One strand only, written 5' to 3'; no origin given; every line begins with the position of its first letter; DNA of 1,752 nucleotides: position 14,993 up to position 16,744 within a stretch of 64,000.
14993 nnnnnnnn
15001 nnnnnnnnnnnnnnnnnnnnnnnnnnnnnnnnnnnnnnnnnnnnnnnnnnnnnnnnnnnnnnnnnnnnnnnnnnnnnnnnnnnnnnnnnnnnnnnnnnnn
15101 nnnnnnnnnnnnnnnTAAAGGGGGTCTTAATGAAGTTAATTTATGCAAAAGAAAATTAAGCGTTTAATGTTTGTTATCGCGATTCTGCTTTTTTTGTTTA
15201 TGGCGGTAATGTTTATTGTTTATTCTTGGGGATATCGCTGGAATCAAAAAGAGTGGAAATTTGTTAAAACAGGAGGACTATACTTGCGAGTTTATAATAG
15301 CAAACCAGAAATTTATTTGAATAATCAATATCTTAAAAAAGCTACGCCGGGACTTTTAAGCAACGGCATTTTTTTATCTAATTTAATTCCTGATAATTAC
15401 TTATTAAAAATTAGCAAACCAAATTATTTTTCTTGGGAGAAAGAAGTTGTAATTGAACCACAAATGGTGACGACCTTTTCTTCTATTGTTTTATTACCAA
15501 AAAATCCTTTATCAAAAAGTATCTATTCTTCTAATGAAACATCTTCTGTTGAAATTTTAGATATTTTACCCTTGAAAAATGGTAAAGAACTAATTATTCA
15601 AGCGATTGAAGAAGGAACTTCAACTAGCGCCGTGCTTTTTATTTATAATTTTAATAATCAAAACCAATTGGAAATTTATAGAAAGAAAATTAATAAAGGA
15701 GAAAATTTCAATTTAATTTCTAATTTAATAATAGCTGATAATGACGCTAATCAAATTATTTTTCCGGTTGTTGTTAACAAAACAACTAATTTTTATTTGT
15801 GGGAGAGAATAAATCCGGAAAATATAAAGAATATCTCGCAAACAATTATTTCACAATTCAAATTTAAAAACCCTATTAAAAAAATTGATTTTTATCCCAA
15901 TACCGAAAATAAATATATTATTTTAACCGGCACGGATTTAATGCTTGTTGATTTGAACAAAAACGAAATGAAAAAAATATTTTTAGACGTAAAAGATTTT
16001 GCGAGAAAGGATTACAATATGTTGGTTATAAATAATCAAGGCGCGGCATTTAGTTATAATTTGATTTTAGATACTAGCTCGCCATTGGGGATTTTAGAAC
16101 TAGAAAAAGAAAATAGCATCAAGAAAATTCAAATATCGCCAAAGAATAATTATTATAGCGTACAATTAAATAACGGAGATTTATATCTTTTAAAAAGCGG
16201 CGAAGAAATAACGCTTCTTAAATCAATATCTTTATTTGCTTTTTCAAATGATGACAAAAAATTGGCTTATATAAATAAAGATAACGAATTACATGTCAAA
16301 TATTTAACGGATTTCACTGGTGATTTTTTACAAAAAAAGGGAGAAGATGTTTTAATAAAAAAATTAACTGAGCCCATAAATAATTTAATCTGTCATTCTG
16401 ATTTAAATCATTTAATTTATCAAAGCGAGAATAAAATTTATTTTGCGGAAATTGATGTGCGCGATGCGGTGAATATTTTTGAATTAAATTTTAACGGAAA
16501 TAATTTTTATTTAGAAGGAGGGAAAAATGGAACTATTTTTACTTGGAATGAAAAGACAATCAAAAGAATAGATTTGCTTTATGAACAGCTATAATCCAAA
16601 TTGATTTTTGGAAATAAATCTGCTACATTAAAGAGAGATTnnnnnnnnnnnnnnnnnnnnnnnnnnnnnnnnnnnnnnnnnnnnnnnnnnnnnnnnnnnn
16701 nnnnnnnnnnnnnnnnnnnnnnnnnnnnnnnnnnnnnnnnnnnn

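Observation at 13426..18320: Accessory module downstream of the giant pilin-like gene: cupredoxin-like protein, GGDEF cyclase, PEGA-domain protein and an orphan PilB ATPase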

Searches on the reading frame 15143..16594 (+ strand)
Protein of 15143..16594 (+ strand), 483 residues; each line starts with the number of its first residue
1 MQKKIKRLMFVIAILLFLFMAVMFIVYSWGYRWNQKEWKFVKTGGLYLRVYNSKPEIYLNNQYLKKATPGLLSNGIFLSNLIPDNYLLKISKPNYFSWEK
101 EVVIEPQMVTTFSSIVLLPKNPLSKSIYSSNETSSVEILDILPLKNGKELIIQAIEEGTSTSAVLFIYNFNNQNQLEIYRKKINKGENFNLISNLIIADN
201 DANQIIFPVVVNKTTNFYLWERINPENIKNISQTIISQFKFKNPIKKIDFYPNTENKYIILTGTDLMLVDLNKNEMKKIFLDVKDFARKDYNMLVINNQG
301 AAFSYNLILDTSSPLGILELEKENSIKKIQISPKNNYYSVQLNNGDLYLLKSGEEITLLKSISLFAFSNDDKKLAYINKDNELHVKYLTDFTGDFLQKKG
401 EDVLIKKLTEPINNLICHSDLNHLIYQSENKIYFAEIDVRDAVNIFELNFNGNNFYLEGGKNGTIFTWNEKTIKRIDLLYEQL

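Call 5: search_protein_families(library=pfam, proteins=[window:15143-16594:+], max_evalue=0.1)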
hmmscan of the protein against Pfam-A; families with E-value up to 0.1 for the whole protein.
window:15143-16594:+ (483 aa): 1 family
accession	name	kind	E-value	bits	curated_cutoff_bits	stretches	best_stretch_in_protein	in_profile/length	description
PF22898.2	NOMO1-like_1st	-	0.009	16.5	27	0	324-351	25-52/85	BOS complex subunit NOMO1-like, first beta sandwich domain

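Call 15: find_homologous_proteins(query=window:15143-16594:+)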
Query window:15143-16594:+ (483 aa): 15 proteins with E <= 0.001 among 8000 candidates.
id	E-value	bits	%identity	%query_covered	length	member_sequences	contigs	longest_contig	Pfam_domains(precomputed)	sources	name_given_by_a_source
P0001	0.0e+0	1052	100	100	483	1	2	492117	-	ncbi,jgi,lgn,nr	ncbi:MAG: hypothetical protein N2692_01545 [Patescibacteria group bacterium]|jgi:hypothetical protei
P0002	1.3e-282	956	89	100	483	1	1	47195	-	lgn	-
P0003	9.7e-240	815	76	100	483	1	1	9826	-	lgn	-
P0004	1.2e-233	794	75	100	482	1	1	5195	-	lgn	-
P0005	6.6e-233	792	74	100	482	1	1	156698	-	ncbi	ncbi:MAG: hypothetical protein ACPLKV_02410 [Minisyncoccia bacterium]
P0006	3.3e-232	790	74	100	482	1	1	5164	-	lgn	-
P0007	1.7e-172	593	58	100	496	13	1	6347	-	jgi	-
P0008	1.1e-166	574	55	100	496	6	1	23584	-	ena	-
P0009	2.4e-147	510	49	100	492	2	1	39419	-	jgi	-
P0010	2.0e-142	494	49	100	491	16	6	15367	-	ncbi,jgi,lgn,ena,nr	ncbi:MAG TPA: hypothetical protein PLX48_02680 [Candidatus Paceibacterota bacterium]|nr:hypothetical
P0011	4.2e-137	476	48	100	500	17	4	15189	-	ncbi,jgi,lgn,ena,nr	ncbi:MAG: hypothetical protein GX873_01005 [Parcubacteria group bacterium]|nr:hypothetical protein [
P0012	1.0e-135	472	46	100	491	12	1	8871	-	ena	-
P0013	6.5e-87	311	37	99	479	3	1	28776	-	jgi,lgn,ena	-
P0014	3.2e-24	104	34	34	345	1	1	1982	PF08308.18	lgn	-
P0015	1.8e-14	72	35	22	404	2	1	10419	-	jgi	-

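Call 16: find_encoding_contigs(protein=P0005, flank=10000, max_places=2)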
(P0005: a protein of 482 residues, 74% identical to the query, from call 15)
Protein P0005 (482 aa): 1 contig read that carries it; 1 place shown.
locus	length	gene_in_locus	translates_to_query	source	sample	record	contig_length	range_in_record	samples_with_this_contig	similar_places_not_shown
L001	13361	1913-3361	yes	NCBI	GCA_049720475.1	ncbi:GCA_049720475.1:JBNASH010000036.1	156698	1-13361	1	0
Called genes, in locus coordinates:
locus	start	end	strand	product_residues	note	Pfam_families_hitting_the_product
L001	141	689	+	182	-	-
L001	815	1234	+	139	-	-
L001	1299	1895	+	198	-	PF00990:GGDEF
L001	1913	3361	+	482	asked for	-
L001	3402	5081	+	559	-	PF00437:T2SSE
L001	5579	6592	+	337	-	PF06068:TIP49 (faint), PF05496:RuvB_N, PF00004:AAA, PF07728:AAA_5 (weak), PF13173:AAA_14 (weak), PF17864:AAA_lid_4, PF05491:WHD_RuvB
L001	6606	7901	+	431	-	PF00932:LTD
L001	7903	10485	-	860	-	PF02739:5_3_exonuc_N, PF01367:5_3_exonuc, PF00476:DNA_pol_A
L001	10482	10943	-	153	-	PF02367:TsaE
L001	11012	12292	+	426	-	PF00275:EPSP_synthase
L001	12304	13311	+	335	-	PF00022:Actin (weak), PF06723:MreB_Mbl, PF00012:HSP70, PF14450:FtsA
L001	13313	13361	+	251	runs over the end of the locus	PF13177:DNA_pol3_delta2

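Call 17: find_encoding_contigs(protein=P0009, flank=10000, max_places=2)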
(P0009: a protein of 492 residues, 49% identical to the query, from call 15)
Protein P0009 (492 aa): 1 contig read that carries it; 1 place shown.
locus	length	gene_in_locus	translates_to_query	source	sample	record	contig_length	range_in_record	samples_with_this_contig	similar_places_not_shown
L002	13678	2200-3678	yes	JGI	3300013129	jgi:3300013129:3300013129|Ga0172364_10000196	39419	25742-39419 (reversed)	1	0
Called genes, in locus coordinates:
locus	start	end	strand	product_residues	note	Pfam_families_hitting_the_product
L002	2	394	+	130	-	?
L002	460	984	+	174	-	-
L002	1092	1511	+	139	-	-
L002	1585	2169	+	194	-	PF00990:GGDEF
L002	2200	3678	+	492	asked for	-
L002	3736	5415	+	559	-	PF00437:T2SSE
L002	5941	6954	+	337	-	PF05496:RuvB_N, PF00004:AAA, PF07728:AAA_5 (weak), PF17864:AAA_lid_4, PF05491:WHD_RuvB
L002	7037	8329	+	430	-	PF00932:LTD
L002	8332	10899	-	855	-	PF02739:5_3_exonuc_N, PF01367:5_3_exonuc, PF00476:DNA_pol_A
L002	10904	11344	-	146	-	PF02367:TsaE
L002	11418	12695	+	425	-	PF00275:EPSP_synthase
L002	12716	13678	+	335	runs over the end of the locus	PF00022:Actin (weak), PF06723:MreB_Mbl, PF00012:HSP70, PF06277:EutA (weak), PF14450:FtsA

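Call 18: find_encoding_contigs(protein=P0013, flank=10000, max_places=2)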
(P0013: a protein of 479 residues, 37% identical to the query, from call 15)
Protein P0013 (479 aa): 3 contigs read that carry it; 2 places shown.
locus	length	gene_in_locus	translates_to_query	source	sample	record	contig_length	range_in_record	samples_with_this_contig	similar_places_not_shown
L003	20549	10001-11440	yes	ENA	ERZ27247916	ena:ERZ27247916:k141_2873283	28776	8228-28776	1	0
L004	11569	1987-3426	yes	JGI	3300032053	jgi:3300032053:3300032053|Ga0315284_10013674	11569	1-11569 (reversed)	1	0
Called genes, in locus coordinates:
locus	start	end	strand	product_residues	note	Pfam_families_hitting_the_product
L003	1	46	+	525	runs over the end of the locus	PF00989:PAS (weak), PF00512:HisKA, PF02518:HATPase_c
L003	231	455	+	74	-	-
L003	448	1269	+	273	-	-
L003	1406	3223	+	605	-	PF06480:FtsH_ext, PF00004:AAA, PF20720:nSTAND3 (faint), PF17862:AAA_lid_3, PF01434:Peptidase_M41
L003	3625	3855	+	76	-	-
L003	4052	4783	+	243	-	PF00849:PseudoU_synth_2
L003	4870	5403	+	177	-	PF13638:PIN_4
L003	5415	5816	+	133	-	-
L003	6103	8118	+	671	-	-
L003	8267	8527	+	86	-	PF18924:DUF5674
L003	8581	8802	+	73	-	-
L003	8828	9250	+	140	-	-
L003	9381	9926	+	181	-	PF00990:GGDEF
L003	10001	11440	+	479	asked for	-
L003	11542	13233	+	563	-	PF00437:T2SSE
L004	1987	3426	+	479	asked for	-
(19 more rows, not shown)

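Call 28: find_related_loci(query=A1, collection=genome_contigs, flank=10000)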
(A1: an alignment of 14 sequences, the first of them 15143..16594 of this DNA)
Query A1 (483 aa) in genome_contigs; peptide patterns used: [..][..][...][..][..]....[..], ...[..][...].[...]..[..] (x = any residue, [..] = any of these).
235 stretches matched a pattern; 15 encode a relative of the query (tblastn E <= 1e-3); 15 distinct loci.
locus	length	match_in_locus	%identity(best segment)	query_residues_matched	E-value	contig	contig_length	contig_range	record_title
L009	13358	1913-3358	74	1-483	0e+0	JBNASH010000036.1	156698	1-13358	MAG: Minisyncoccia bacterium isolate Kamch4336-1-MF-11 bin11_SPAdes_re-assembly_contigs.fa-36, whole genome shotgun sequ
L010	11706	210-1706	48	1-483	1e-144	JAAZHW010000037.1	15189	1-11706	MAG: Parcubacteria group bacterium isolate AS16jrsBPLL_9 15429_AS16, whole genome shotgun sequence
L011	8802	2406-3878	49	1-483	2e-144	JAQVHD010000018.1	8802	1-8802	MAG: Candidatus Paceibacterota bacterium isolate STE_198 NODE_21335_length_8802_cov_19.436888_Sandtown_E, whole genome s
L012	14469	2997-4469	47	1-483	4e-143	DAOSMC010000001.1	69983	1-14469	MAG TPA_asm: Candidatus Paceibacterota bacterium isolate AMR_MDS_1607 NODE_500_length_69983_cov_17.383223, whole genome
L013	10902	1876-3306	37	1-479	5e-86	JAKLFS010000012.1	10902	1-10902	MAG: Patescibacteria group bacterium isolate RA.bin21 RA.bin21_12, whole genome shotgun sequence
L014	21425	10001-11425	32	4-479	5e-57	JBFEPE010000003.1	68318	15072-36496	MAG: Candidatus Paceibacteria bacterium isolate Mix_mud04.2021.02.65 k141_774195_length_68318_cov_29.6169, whole genome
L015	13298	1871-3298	32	4-479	5e-56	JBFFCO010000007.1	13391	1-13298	MAG: Candidatus Paceibacteria bacterium isolate Mix_mud12.2021.10.51 k141_1072542_length_13391_cov_8.0000, whole genome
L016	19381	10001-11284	24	4-473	2e-24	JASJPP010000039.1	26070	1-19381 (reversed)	MAG: Patescibacteria group bacterium isolate MAG_93 NODE_811_length_26070_cov_59.340304, whole genome shotgun sequence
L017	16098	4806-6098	25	1-470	3e-23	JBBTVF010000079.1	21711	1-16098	MAG: Patescibacteria group bacterium isolate H52-bin056 H52_bin056_000000000079, whole genome shotgun sequence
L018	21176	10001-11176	23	1-448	6e-22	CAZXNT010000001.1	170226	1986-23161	MAG TPA_asm: uncultured Candidatus Saccharibacteria bacterium isolate SRP302447_co2_43 genome assembly, contig: NODE_301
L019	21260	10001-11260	24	1-444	4e-21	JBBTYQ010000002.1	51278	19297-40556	MAG: Patescibacteria group bacterium isolate H41-bin047_1 H41_bin047_1_000000000002, whole genome shotgun sequence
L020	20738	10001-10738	39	1-448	4e-20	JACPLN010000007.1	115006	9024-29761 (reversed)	MAG: Candidatus Nealsonbacteria bacterium isolate NC_groundwater_522_Ag_S-0.1um_41_12 S35_SO-1_scaffold_220535, whole ge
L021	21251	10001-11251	25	1-471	2e-14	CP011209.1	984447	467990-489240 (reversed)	MAG: Candidatus Wolfebacteria bacterium GW2011_GWB1_47_1 chromosome, complete genome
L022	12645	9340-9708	33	1-120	9e-14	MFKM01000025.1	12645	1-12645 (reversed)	MAG: Candidatus Jorgensenbacteria bacterium RIFCSPLOWO2_12_FULL_42_11 rifcsplowo2_12_scaffold_41818, whole genome shotgu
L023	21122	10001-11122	32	25-453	2e-10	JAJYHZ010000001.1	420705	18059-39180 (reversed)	MAG: bacterium isolate DBS2-1.bin102 NODE_8_length_420705_cov_42.367877, whole genome shotgun sequence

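Call 37: predict_structure(alignment_id=A2)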
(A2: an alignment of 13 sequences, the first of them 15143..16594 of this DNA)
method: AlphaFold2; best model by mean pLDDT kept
length: 483 residues; sequences in the alignment: 13
mean_pLDDT: 84.5   pTM: 0.77
mean pLDDT of the five models: 84.5, 83.9, 74.7, 74.0, 63.8
residues with pLDDT >= 90: 212; 70-90: 218; 50-70: 44; < 50: 9
segments of 3 or more residues with pLDDT < 50: 68-72
pLDDT, mean of each block of 10 residues (from residue 1): 79 92 81 80 76 74 68 65 82 80 72 69 87 78 92 83 93 93 85 93 94 91 93 95 94 93 95 94 94 94 93 91 85 92 94 92 91 91 89 72 85 81 78 70 64 71 84 84 44
secondary structure, 60 per line:
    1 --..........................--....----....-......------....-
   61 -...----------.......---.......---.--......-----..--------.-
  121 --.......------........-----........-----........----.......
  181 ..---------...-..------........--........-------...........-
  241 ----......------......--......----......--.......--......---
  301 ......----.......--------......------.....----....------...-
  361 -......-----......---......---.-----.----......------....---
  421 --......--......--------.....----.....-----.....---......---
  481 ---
elements in order: H3-28 E31-34 E39-42 E44-49 E56-59 E62-64 E75-81 E85-91 E98-103 E123-129 E136-143 E149-156 E162-169 E174-182 E204-211 E214-221 H231-239 E245-250 E257-262 E265-270 E275-280 E283-289 E292-297 E301-306 E311-317 E326-331 E338-342 E347-350 E357-359 E362-367 E373-378 E382-387 E402-407 E414-417 E423-428 E431-436 E445-449 E454-458 E464-468 E472-477

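Call 41: search_protein_families(library=ncbifam, proteins=[window:15143-16594:+], max_evalue=0.01)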
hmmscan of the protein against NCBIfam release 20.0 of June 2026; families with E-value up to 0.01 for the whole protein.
window:15143-16594:+ (483 aa): 0 families

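Call 60: search_protein_families(library=phrogs, proteins=[window:15143-16594:+], max_evalue=0.01)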
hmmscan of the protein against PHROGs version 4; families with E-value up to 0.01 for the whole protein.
window:15143-16594:+ (483 aa): 0 families

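Call 61: search_protein_representatives(alignment_id=A2)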
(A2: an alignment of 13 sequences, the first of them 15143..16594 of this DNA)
Query: 13 sequences, 483 profile positions. Proteins with E-value up to 0.001 (for the whole library): 5192; up to 1e-10: 2654; up to 1e-30: 427. The best 150 are listed.
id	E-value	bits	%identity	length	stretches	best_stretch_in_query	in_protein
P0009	9.1e-236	799.7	-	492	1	1-483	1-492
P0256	7.2e-124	430.7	-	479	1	1-481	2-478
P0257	1.4e-120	419.8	-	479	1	1-478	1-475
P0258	2.3e-100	353.1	-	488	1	3-482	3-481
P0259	6.0e-99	348.5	-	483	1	1-482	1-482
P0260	4.3e-91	322.5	-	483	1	1-479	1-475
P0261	5.0e-55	203.6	-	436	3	244-477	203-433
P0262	1.3e-54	202.2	-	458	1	1-461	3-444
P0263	6.3e-54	200.0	-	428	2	211-476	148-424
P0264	1.7e-53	198.5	-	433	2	191-473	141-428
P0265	2.5e-53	198.0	-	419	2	208-478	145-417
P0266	5.7e-53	196.8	-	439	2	1-121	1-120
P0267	7.6e-53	196.4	-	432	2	192-477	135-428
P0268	1.1e-52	195.9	-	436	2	1-120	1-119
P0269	6.6e-52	193.3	-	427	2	206-470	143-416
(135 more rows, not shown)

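Call 65: search_protein_families(library=pfam, alignment_id=A1, max_evalue=1)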
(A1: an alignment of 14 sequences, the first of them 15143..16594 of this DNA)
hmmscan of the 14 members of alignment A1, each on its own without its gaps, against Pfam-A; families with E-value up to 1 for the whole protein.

A. member 1, window:15143-16594:+ (483 aa): 3 families
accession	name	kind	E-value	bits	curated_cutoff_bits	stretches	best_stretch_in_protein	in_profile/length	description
PF22898.2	NOMO1-like_1st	-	0.009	16.5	27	0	324-351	25-52/85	BOS complex subunit NOMO1-like, first beta sandwich domain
PF24647.1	Phage_blade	-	0.14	12.7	27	1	149-190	6-49/60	Phage blade protein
PF23409.1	Beta-prop_EML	-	0.78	9.6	88.2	0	444-472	158-186/267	Echinoderm microtubule-associated protein first beta-propeller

B. families by the number of members that match (of 14 scanned): 22 families
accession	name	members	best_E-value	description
PF08308.17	PEGA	8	5.6e-05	PEGA domain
PF17153.9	CHASE9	3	0.0016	Periplasmic sensor domain, extracellular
PF22898.2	NOMO1-like_1st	3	0.009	BOS complex subunit NOMO1-like, first beta sandwich domain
PF24647.1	Phage_blade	2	0.14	Phage blade protein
PF23409.1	Beta-prop_EML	2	0.24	Echinoderm microtubule-associated protein first beta-propeller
PF16755.11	Beta-prop_NUP159_NUP214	1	0.00016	NUP159/214 beta propeller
PF24805.1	EIF3I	1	0.0024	EIF3I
PF01782.24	RimM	1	0.004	RimM N-terminal domain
PF24796.1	WDR55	1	0.0043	WDR55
PF25613.1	DUF7941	1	0.011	Family of unknown function (DUF7941)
PF13294.11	DUF4075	1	0.045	Domain of unknown function (DUF4075)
PF07676.18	PD40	1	0.046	WD40-like Beta Propeller Repeat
PF25174.1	Beta-prop_THOC3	1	0.063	THOC3 beta-propeller domain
PF13229.12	Beta_helix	1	0.083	Right handed beta helix region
PF24807.1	WD40_CDC20-Fz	1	0.087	CDC20/Fizzy WD40 domain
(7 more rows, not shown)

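Call 86: search_solved_structures(query=A1, max_evalue=1)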
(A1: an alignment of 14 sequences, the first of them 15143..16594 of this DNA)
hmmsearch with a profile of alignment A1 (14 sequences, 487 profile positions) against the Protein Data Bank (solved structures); distinct sequences matched with E-value up to 1: 5.
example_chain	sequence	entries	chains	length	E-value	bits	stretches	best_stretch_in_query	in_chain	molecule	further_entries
1xip_A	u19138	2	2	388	0.0084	18.1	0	257-307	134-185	Nucleoporin NUP159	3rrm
2pm9_A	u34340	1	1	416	0.19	13.6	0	312-380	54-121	Protein transport protein SEC31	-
5bv5_A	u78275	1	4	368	0.45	12.4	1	182-232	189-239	Cytochrome P450 119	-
6km7_A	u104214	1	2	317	0.53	12.2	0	237-268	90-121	Retinoblastoma-binding protein 5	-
5ov3_A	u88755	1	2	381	0.83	11.6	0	236-268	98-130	Retinoblastoma-binding protein 5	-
